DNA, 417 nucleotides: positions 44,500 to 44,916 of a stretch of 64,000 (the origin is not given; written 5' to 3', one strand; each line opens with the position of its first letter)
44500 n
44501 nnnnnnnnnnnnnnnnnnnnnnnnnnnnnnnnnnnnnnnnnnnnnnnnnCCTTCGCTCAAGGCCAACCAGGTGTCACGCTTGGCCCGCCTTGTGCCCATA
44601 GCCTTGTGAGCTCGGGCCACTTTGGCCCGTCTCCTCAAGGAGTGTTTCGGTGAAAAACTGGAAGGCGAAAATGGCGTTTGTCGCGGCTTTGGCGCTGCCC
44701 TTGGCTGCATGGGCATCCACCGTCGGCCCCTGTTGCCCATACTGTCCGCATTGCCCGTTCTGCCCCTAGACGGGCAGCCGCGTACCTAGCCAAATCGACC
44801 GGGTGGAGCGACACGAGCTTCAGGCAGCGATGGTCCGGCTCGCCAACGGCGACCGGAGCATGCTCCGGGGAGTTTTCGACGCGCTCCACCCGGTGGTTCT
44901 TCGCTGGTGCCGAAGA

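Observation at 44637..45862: Untracked 39-codon ORF encoding a secreted (CPx)4 cysteine-proline peptide, in front of an ECF sigma factor and a Cys-rich polytopic membrane protein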

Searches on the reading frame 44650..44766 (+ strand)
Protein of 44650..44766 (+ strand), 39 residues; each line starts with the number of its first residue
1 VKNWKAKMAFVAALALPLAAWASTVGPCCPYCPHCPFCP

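Call 7: search_protein_families(library=ncbifam, proteins=[window:44650-44766:+], max_evalue=1)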
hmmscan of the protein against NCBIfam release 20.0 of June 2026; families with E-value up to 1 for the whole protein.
seq(39 aa): 0 families

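Call 8: search_protein_families(library=pfam, proteins=[window:44650-44766:+], max_evalue=1)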
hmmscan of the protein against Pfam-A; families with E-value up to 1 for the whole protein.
seq(39 aa): 0 families

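Call 9: list_cluster_members(proteins=[window:44650-44766:+, window:44803-45330:+, window:45320-45859:+])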
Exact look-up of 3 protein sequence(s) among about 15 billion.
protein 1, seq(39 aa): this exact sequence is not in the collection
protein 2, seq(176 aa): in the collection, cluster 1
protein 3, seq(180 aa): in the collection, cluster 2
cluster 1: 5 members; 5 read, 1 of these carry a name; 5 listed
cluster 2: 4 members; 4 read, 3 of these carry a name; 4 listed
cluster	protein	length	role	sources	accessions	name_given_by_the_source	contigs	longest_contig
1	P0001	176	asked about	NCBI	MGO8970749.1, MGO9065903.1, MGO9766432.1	MAG: RNA polymerase sigma factor [Myxococcaceae bacterium]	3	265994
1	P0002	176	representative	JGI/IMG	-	-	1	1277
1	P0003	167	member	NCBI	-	-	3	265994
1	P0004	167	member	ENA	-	-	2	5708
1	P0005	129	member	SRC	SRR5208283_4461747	-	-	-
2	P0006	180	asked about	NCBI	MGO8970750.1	MAG: hypothetical protein ACLQDQ_14420 [Myxococcaceae bacterium]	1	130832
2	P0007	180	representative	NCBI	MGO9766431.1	MAG: hypothetical protein ACLPM8_12330 [Myxococcaceae bacterium]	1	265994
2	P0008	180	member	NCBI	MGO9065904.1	MAG: hypothetical protein ACLQIH_14345 [Myxococcaceae bacterium]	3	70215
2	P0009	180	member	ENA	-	-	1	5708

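Call 10: find_homologous_proteins(query=P0006, max_evalue=0.001)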
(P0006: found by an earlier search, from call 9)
Query P0006 (180 aa): 55 proteins with E <= 0.001 among 7573 candidates.
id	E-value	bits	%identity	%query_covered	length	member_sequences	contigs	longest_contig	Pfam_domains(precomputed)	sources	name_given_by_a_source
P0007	1.1e-101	356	98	100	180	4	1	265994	-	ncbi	ncbi:MAG: hypothetical protein ACLPM8_12330 [Myxococcaceae bacterium]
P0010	4.8e-85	302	85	99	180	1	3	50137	-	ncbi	ncbi:MAG: hypothetical protein ACLPJH_02280 [Myxococcaceae bacterium]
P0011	9.9e-78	278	77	98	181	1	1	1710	-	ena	-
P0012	2.5e-75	270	75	100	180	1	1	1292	-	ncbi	-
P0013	2.8e-75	270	77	97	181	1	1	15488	-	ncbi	-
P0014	6.5e-75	269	79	97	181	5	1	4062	-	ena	-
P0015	2.9e-74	267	77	97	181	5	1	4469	-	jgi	jgi:hypothetical protein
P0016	1.0e-73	265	75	98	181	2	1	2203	-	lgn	-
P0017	3.5e-73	263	74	100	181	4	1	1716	-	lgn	-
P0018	4.1e-73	263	78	99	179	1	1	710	-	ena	-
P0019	1.5e-72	261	72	98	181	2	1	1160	-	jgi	jgi:hypothetical protein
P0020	5.4e-72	260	76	100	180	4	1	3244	-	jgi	jgi:hypothetical protein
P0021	5.7e-72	260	74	100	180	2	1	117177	-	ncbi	-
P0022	5.9e-72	259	73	100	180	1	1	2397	-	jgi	-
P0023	7.0e-72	259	74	98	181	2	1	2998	-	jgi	jgi:hypothetical protein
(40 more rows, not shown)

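Call 12: find_related_loci(query=A1, collection=genome_contigs, flank=4000)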
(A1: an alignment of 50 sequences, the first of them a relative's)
Query A1 (180 aa) in genome_contigs; peptide patterns used: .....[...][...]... (x = any residue, [..] = any of these).
458 stretches matched a pattern; 28 encode a relative of the query (tblastn E <= 1e-3); 28 distinct loci.
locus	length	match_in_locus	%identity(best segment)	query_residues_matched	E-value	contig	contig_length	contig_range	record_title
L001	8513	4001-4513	74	1-171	5e-74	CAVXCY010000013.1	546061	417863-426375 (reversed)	MAG: uncultured delta proteobacterium isolate MFD04428.bin.1.147 genome assembly, contig: contig_34450, whole genome sho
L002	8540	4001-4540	74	1-180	1e-70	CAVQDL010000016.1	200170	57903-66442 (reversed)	MAG: uncultured delta proteobacterium isolate MFD04428.bin.3.125 genome assembly, contig: contig_27625, whole genome sho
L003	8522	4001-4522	79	1-174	3e-60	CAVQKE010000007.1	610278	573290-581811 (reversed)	MAG: uncultured delta proteobacterium isolate MFD02579.bin.1.26 genome assembly, contig: contig_7154, whole genome shotg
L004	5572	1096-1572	41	1-157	2e-19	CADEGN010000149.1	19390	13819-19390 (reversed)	MAG: uncultured Myxococcales bacterium isolate Myxococcales sp. RBC066 genome assembly, contig: MAG066_149, whole genome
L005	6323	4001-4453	42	1-149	1e-17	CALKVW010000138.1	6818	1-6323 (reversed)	MAG TPA_asm: uncultured Polyangiaceae bacterium isolate SRR1506987_bin.93_CONCOCT_v1.1_MAG genome assembly, contig: ERZ7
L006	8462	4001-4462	42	1-152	1e-17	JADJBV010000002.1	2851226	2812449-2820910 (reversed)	MAG: Deltaproteobacteria bacterium isolate Aved_18-Q3-R54-62_BAT3C.540 tig00000449-10-28489590, whole genome shotgun seq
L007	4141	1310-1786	41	1-157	4e-17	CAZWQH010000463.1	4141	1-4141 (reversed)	MAG TPA_asm: uncultured Sandaracinaceae bacterium isolate SRP287051_co1_151 genome assembly, contig: NODE_25345_length_4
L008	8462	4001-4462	42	1-152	2e-16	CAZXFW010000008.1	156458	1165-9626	MAG TPA_asm: uncultured Polyangiales bacterium isolate binchicken_co245_13 genome assembly, contig: NODE_42_length_15645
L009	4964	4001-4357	42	61-179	2e-16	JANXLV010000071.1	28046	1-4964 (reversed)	MAG: Myxococcales bacterium isolate 336R_concoct_307_sub 336R_k141_310390, whole genome shotgun sequence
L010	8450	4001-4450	42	1-148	1e-15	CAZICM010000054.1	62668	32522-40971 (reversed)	MAG TPA_asm: uncultured Polyangiaceae bacterium isolate binchicken_co16_258 genome assembly, contig: NODE_792_length_626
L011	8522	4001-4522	44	1-167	9e-14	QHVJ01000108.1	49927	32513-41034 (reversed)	MAG: Acidobacteria bacterium isolate AA35 14_1009_16_40cm_scaffold_2034_curated, whole genome shotgun sequence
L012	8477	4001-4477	40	1-157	5e-16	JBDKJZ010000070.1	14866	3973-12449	MAG: Pseudomonadota bacterium isolate gunnisonriver_2019_sw_WHONDRS-S19S_0062_A_bin.22 scaffold_0000607, whole genome sh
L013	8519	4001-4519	37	1-170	1e-12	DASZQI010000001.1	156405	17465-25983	MAG TPA_asm: Polyangiaceae bacterium isolate SMAG_U5993 k141_114, whole genome shotgun sequence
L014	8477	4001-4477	33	1-160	3e-12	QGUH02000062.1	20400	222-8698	MAG: Pseudomonadota bacterium isolate ZC4RG46 NODE_2161_length_20400_cov_7.473286, whole genome shotgun sequence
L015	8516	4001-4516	40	1-169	1e-12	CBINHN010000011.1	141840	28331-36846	MAG TPA_asm: uncultured Sorangium sp. isolate SRR16817064_binner13_Refined_26 genome assembly, contig: ERZ27394172.32, w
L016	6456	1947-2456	35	1-170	2e-12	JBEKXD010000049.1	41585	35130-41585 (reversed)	MAG: Polyangiaceae bacterium isolate SPRUCE 643 SPRUCE_643_49, whole genome shotgun sequence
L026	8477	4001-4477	42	1-157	1e-19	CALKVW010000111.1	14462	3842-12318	MAG TPA_asm: uncultured Polyangiaceae bacterium isolate SRR1506987_bin.93_CONCOCT_v1.1_MAG genome assembly, contig: ERZ7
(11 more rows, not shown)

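Call 13: find_related_loci(query=A1, collection=metagenome_contigs, flank=4000)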
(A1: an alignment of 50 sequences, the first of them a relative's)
Query A1 (180 aa) in metagenome_contigs; peptide patterns used: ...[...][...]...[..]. (x = any residue, [..] = any of these).
468 stretches matched a pattern; 62 encode a relative of the query (tblastn E <= 1e-3); 62 distinct loci.
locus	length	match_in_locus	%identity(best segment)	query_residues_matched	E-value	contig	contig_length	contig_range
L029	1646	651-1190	72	1-180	2e-69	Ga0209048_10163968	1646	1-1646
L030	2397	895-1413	74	1-173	1e-66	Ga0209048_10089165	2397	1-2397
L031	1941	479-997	76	1-173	3e-57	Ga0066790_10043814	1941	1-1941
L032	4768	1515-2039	77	1-175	3e-55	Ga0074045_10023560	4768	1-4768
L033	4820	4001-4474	44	1-156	1e-19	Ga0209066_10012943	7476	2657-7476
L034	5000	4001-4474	44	1-156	1e-19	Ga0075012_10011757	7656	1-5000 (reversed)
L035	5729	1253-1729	42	1-157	2e-19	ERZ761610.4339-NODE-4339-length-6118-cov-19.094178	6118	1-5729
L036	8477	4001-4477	43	1-157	2e-19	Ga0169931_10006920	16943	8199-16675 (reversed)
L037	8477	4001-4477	42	1-157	2e-19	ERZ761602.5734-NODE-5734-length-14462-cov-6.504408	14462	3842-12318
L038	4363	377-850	40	1-156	6e-19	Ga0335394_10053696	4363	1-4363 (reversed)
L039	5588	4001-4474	40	1-156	7e-19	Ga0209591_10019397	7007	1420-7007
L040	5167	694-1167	40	1-156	7e-19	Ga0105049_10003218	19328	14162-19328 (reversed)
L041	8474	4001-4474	40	1-156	8e-19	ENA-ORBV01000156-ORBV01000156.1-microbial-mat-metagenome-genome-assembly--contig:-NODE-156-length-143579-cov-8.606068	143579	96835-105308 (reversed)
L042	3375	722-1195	40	1-156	6e-19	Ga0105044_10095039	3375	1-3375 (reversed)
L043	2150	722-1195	40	1-156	6e-19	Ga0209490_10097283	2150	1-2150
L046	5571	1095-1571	39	1-157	5e-18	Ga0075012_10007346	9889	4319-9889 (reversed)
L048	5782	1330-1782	42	1-149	1e-17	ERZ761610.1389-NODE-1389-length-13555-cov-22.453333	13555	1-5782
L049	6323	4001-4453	42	1-149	1e-17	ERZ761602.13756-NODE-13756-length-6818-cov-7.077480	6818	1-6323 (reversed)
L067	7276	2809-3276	40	1-157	3e-14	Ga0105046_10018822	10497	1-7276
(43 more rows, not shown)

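Call 31: search_protein_families(library=pfam, proteins=[L046:1698-3221:+, L067:4822-6360:+, L041:5193-6584:+, L004:3918-4376:+, L048:328-756:+, L049:4602-5714:+, L016:19-825:+, L026:6253-6822:+], max_evalue=0.01)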
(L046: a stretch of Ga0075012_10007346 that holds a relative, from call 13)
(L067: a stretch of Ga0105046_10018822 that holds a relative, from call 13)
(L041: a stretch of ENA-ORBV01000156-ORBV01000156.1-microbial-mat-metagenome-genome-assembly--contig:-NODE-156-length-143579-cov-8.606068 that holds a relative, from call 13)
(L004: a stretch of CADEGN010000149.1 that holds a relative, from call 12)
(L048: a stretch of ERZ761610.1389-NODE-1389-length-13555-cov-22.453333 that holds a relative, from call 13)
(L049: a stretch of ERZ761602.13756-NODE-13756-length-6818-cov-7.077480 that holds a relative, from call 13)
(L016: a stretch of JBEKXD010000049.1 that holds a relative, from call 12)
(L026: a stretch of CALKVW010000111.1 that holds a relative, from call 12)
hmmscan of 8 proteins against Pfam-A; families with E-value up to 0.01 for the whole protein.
L046:1698-3221:+ (507 aa): 3 families
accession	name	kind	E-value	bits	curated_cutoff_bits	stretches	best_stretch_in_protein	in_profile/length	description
PF07732.21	Cu-oxidase_3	-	6.5e-40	136.3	21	1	91-198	7-116/119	Multicopper oxidase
PF07731.20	Cu-oxidase_2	-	9.2e-39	132.8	20.4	2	396-505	15-134/137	Multicopper oxidase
PF00394.28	Cu-oxidase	-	2.1e-12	47.9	21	1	243-312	53-121/157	Multicopper oxidase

L067:4822-6360:+ (512 aa): 4 families
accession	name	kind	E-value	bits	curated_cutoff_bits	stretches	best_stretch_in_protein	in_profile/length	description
PF16576.10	HlyD_D23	-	6.9e-59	199.1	30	1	146-364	3-213/214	Barrel-sandwich domain of CusB or HlyD membrane-fusion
PF13437.12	HlyD_3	-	3.4e-16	60.3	22.2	1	262-362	2-106/106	HlyD family secretion protein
PF19335.5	HMBD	-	1.2e-10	41.6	23.6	1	71-96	2-27/28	Heavy metal binding domain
PF00529.27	CusB_dom_1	-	0.0034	18.1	26.5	1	184-431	12-89/89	Cation efflux system protein CusB domain 1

L041:5193-6584:+ (463 aa): 1 family
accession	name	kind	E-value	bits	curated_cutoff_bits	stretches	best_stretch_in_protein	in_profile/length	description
PF02321.23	OEP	-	3.2e-29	102.5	22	2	271-449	2-187/187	Outer membrane efflux protein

L004:3918-4376:+ (152 aa): 0 families

L048:328-756:+ (142 aa): 0 families

L049:4602-5714:+ (370 aa): 5 families
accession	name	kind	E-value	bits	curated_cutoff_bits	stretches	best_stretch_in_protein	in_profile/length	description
PF13360.13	PQQ_2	-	2.2e-07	31.2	27.6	0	290-358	80-150/233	Outer membrane protein assembly factor BamB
PF21783.3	YNCE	-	1.5e-06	28.2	27.1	1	114-254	177-318/339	YNCE-like beta-propeller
PF12894.13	ANAPC4_WD40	-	9.2e-05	23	22.9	0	187-216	47-75/91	Anaphase-promoting complex subunit 4 WD40 domain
PF10282.15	Lactonase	-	0.0043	16.8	21.7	0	177-212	141-176/344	Lactonase, 7-bladed beta-propeller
PF23414.1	Beta-prop_EML_2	-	0.0058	16.5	90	0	149-212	12-72/266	Echinoderm microtubule-associated protein second beta-propeller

L016:19-825:+ (268 aa): 1 family
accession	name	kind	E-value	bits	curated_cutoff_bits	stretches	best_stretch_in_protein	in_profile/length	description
PF00873.25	ACR_tran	-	1.1e-48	166.1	28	1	2-250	779-1019/1021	AcrB/AcrD/AcrF family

L026:6253-6822:+ (189 aa): 1 family
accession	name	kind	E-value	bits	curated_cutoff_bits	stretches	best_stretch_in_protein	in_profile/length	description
PF13442.11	Cytochrome_CBB3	-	1.1e-05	26.1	27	1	90-169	3-67/68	Cytochrome C oxidase, cbb3-type, subunit III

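Call 36: search_protein_families(library=pfam, alignment_id=A1, max_evalue=10)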
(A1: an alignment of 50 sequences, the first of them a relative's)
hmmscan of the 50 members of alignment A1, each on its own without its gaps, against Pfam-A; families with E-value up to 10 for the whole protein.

A. member 1, P0006 (180 aa): 2 families
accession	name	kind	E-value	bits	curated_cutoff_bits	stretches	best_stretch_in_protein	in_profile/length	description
PF08122.17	NDUF_B12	-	0.61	10.4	22.7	1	63-83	18-38/55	NADH-ubiquinone oxidoreductase B12 subunit family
PF15201.11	Rod_cone_degen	-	2.6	8.7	27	0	51-72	5-25/54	Progressive rod-cone degeneration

B. families by the number of members that match (of 50 scanned): 29 families (the first 25 are shown)
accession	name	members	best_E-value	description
PF08122.17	NDUF_B12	4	0.38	NADH-ubiquinone oxidoreductase B12 subunit family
PF02361.21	CbiQ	3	0.16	Cobalt transport protein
PF13567.11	DUF4131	3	1.4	Domain of unknown function (DUF4131)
PF12597.13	Cox20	2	0.26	Cytochrome c oxidase assembly protein COX20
PF24368.1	DUF7524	2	0.39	Family of unknown function (DUF7524)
PF13787.11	HXXEE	2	0.51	Protein of unknown function with HXXEE motif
PF06168.16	DUF981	1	0.0036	Protein of unknown function (DUF981)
PF03203.19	MerC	1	0.02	MerC mercury resistance protein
PF03739.19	LptF_LptG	1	0.021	Lipopolysaccharide export system permease LptF/LptG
PF10958.13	DUF2759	1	0.036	Protein of unknown function (DUF2759)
PF01006.25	HCV_NS4a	1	0.042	Hepatitis C virus non-structural protein NS4a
PF10518.14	TAT_signal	1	0.1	TAT (twin-arginine translocation) pathway signal sequence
PF14007.11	YtpI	1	0.14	YtpI-like protein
PF18678.6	AOC_like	1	0.15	Allene oxide cyclase barrel like domain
PF04973.17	NMN_transporter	1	0.2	Nicotinamide mononucleotide transporter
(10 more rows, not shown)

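Call 57: predict_structure(alignment_id=A1)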
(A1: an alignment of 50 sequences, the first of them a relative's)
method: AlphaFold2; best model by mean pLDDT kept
length: 180 residues; sequences in the alignment: 50
mean_pLDDT: 82.6   pTM: 0.77
mean pLDDT of the five models: 82.6, 80.1, 78.1, 74.1, 67.2
residues with pLDDT >= 90: 50; 70-90: 110; 50-70: 18; < 50: 2
segments of 3 or more residues with pLDDT < 50: none
pLDDT, mean of each block of 10 residues (from residue 1): 72 78 86 87 83 89 77 89 80 59 86 92 84 91 89 89 90 64
secondary structure, 60 per line:
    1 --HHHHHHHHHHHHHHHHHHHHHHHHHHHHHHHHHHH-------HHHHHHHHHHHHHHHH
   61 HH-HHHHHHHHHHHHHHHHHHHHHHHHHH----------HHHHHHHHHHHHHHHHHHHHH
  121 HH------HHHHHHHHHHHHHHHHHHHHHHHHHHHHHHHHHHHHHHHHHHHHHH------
elements in order: H3-37 H45-62 H64-89 H100-122 H129-174

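Call 61: fold_search(model_id=the predicted structure, library=pdb)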
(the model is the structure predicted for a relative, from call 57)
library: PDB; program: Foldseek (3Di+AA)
matches with E <= 10: 322; with E <= 0.001: 0
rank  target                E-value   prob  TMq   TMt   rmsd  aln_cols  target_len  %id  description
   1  7vg4_A                2.1e-01  0.30  0.22  0.21  18.2       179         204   12  10,5-methenyltetrahydrofolate cyclohydrolase from Methylobacterium extorquens AM1 strain (released 2022-07-06)
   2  7vg4_C                2.8e-01  0.33  0.24  0.22  17.5       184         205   14  10,5-methenyltetrahydrofolate cyclohydrolase from Methylobacterium extorquens AM1 strain (released 2022-07-06)
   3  7vg4_D                3.0e-01  0.33  0.24  0.22  17.4       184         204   13  10,5-methenyltetrahydrofolate cyclohydrolase from Methylobacterium extorquens AM1 strain (released 2022-07-06)
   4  7vg4_E                3.4e-01  0.23  0.23  0.22  16.8       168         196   12  10,5-methenyltetrahydrofolate cyclohydrolase from Methylobacterium extorquens AM1 strain (released 2022-07-06)
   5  7vg4_F                4.4e-01  0.16  0.21  0.20  15.2       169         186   15  10,5-methenyltetrahydrofolate cyclohydrolase from Methylobacterium extorquens AM1 strain (released 2022-07-06)
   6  7vg4_B                7.1e-01  0.13  0.21  0.19  16.9       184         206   15  10,5-methenyltetrahydrofolate cyclohydrolase from Methylobacterium extorquens AM1 strain (released 2022-07-06)
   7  6z0c_C                7.8e-01  0.13  0.19  0.18  22.7       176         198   10  Structure of in silico modelled artificial Maquette-3 protein (released 2021-03-17)
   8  6z0c_A                9.5e-01  0.12  0.19  0.18  22.7       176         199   10  Structure of in silico modelled artificial Maquette-3 protein (released 2021-03-17)
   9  8xma_B                1.1e+00  0.13  0.25  0.18  11.7       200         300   14  Cryo-EM structure of human ZnT1 WT, in the presence of zinc, determined in an outward-facing conformation (released 2024-10-30)
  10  6z0c_B                1.1e+00  0.08  0.20  0.18  23.2       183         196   12  Structure of in silico modelled artificial Maquette-3 protein (released 2021-03-17)
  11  8b70_A                1.1e+00  0.08  0.20  0.09  13.4       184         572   16  KimA from B. subtilis with nucleotide second-messenger c-di-AMP bound (released 2023-01-18)
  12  8xma_A                1.2e+00  0.13  0.25  0.19  11.6       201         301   13  Cryo-EM structure of human ZnT1 WT, in the presence of zinc, determined in an outward-facing conformation (released 2024-10-30)
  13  9div_C                1.3e+00  0.23  0.28  0.33  19.3       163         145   13  The crystal structure of de novo designed ChuA binding protein C8 (released 2025-05-21)
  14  5zeo                  1.5e+00  0.16  0.28  0.31  14.3       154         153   11  X-ray structure of sperm whale V21C/V66C/F46S myoglobin mutant with an intramolecular disulfide bond (released 2018-05-09)
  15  4dcn_C                1.6e+00  0.06  0.17  0.16  26.3       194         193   11  Crystal Structure Analysis of the Arfaptin2 BAR domain in Complex with ARL1 (released 2012-06-13)
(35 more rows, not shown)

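Call 71: search_protein_representatives(alignment_id=A4)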
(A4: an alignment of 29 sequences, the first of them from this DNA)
Query: 29 sequences, 41 profile positions. Proteins with E-value up to 0.001 (for the whole library): 54; up to 1e-10: 1; up to 1e-30: 0. The best 54 are listed.
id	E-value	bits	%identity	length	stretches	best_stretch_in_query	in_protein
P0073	5.4e-12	61.9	-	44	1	1-41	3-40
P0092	1.1e-10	57.8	-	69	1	1-41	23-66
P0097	4.2e-09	52.7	-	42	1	1-40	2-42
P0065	4.6e-09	52.5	-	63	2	1-41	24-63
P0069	3.8e-08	49.6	-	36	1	1-41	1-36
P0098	1.3e-06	44.7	-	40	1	1-40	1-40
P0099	1.4e-06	44.6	-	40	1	1-41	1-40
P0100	1.5e-06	44.5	-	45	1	1-40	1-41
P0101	2.2e-06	44.0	-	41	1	1-40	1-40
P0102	3.9e-06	43.2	-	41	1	1-41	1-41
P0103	3.9e-06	43.2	-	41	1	1-35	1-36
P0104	7.3e-06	42.3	-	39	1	2-41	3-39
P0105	7.7e-06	42.2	-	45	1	1-40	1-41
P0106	8.4e-06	42.1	-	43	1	1-39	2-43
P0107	9.6e-06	41.9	-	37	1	1-41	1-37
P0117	6.9e-05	39.2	-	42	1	1-40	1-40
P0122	1.4e-04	38.2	-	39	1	1-41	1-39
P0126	2.5e-04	37.4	-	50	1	1-41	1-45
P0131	3.9e-04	36.8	-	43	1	1-41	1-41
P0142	6.7e-04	36.0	-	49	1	4-41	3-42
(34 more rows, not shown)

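Call 73: find_encoding_contigs(protein=P0122, flank=3000, max_places=2)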
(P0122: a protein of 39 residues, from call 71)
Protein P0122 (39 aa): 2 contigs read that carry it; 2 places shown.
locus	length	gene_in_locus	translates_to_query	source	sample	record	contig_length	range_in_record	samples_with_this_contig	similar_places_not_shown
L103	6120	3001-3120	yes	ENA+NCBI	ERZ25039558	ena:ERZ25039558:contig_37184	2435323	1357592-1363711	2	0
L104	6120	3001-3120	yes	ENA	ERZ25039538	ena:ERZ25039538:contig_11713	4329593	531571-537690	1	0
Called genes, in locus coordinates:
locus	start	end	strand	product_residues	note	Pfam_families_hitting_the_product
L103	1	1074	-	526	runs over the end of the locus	PF02839:CBM_5_12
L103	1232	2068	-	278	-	PF13714:PEP_mutase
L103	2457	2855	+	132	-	PF00106:adh_short, PF13561:adh_short_C2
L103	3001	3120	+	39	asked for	-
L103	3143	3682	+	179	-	PF04542:Sigma70_r2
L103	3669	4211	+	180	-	-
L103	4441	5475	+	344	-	-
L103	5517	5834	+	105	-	-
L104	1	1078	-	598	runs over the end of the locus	PF02839:CBM_5_12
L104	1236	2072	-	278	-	PF13714:PEP_mutase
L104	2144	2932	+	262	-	PF00106:adh_short, PF01370:Epimerase (weak), PF13561:adh_short_C2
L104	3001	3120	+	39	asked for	-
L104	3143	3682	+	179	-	PF04542:Sigma70_r2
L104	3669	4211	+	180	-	-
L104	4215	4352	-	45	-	-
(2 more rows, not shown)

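Call 74: find_encoding_contigs(protein=P0126, flank=3000, max_places=2)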
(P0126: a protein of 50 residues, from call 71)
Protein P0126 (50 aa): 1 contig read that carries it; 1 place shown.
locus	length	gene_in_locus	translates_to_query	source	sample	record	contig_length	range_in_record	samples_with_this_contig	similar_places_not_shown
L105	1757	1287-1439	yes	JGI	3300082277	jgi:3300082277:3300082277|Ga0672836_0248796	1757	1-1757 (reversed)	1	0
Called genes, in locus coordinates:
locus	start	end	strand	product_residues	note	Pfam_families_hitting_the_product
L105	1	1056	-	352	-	?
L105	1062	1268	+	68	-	PF00403:HMA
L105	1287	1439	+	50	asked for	-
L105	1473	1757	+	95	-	?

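Call 78: find_encoding_contigs(protein=P0131, flank=3000, max_places=2)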
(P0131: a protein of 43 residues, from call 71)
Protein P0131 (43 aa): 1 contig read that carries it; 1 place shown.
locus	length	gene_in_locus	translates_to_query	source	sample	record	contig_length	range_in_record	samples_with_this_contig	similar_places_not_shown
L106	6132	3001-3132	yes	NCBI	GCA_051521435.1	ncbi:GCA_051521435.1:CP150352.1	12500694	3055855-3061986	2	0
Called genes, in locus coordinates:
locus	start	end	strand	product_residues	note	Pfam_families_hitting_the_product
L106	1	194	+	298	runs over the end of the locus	PF08448:PAS_4 (weak), PF01740:STAS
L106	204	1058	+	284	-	PF08448:PAS_4, PF01740:STAS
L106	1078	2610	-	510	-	PF03734:YkuD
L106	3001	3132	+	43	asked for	-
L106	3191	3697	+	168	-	PF04542:Sigma70_r2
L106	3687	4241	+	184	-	-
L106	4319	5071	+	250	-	PF05721:PhyH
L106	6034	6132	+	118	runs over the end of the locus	-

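Call 79: find_encoding_contigs(protein=P0104, flank=3000, max_places=2)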
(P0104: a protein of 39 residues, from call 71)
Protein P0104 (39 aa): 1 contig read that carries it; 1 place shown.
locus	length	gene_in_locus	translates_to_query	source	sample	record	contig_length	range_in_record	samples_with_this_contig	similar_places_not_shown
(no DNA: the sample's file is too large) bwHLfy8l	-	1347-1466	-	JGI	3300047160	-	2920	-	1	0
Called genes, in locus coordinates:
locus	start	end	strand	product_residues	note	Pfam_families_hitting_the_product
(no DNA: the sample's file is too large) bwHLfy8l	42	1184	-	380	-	PF07730:HisKA_3, PF02518:HATPase_c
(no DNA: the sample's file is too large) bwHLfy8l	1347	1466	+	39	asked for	-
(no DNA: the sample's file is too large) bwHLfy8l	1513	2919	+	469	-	?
